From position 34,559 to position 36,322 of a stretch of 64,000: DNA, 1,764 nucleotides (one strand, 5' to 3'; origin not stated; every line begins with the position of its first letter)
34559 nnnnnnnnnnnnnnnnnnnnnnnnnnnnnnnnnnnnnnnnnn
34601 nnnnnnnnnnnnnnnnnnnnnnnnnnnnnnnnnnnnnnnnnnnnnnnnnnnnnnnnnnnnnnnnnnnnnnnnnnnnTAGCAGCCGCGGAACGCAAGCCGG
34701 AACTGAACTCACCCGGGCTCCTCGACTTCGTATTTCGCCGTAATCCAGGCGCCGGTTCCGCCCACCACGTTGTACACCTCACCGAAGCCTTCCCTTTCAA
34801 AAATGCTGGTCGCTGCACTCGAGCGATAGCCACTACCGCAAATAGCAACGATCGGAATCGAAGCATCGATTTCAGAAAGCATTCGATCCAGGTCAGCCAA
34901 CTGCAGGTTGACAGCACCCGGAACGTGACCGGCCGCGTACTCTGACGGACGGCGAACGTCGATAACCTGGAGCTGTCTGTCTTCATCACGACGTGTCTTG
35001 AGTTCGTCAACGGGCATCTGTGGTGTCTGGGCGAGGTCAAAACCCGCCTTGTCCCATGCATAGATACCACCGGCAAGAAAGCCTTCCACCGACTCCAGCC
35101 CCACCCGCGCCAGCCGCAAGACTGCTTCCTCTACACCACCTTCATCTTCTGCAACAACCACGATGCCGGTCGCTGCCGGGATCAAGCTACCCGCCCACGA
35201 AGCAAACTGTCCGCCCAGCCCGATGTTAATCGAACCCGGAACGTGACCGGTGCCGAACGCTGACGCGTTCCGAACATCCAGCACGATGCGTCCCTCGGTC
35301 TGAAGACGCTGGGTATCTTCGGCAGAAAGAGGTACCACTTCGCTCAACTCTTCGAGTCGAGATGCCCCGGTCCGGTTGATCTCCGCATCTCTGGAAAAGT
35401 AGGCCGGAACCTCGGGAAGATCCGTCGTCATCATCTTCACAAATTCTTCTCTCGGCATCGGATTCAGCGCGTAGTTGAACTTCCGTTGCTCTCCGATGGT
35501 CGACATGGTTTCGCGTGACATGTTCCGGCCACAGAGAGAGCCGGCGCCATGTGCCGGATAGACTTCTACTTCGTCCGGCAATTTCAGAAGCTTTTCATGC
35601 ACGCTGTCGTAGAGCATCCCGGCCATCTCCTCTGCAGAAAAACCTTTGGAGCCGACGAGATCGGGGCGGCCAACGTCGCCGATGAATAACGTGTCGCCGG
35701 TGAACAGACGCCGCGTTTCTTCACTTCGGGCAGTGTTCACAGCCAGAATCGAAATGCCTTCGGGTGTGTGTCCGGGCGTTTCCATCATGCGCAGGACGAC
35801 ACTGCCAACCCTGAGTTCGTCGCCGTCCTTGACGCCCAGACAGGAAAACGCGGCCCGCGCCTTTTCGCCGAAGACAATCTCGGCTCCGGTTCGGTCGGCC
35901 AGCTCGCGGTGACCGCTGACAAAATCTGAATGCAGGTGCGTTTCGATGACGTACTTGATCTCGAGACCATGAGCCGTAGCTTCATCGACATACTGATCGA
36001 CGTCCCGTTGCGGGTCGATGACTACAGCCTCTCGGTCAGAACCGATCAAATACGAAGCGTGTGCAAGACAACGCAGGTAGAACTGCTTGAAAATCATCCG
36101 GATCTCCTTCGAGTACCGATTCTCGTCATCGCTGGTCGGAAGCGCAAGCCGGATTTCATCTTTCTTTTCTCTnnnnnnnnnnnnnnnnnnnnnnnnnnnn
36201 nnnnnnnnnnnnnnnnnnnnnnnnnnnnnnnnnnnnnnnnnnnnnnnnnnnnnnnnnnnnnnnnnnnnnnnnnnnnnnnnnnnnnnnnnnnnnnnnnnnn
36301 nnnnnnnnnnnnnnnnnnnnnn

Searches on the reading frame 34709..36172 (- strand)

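Call 30: search_protein_families(library=pfam, proteins=[window:34709-36172:-], max_evalue=0.00001)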
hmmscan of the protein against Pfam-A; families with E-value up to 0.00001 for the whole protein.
window:34709-36172:- (487 aa): 2 families
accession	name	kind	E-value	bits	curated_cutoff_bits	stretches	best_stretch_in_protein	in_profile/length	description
PF00581.25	Rhodanese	-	8.8e-29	100.4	22.2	2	389-477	3-100/102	Rhodanese-like domain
PF00753.33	Lactamase_B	-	2.4e-15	57.4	22.7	1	35-208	3-196/196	Metallo-beta-lactamase superfamily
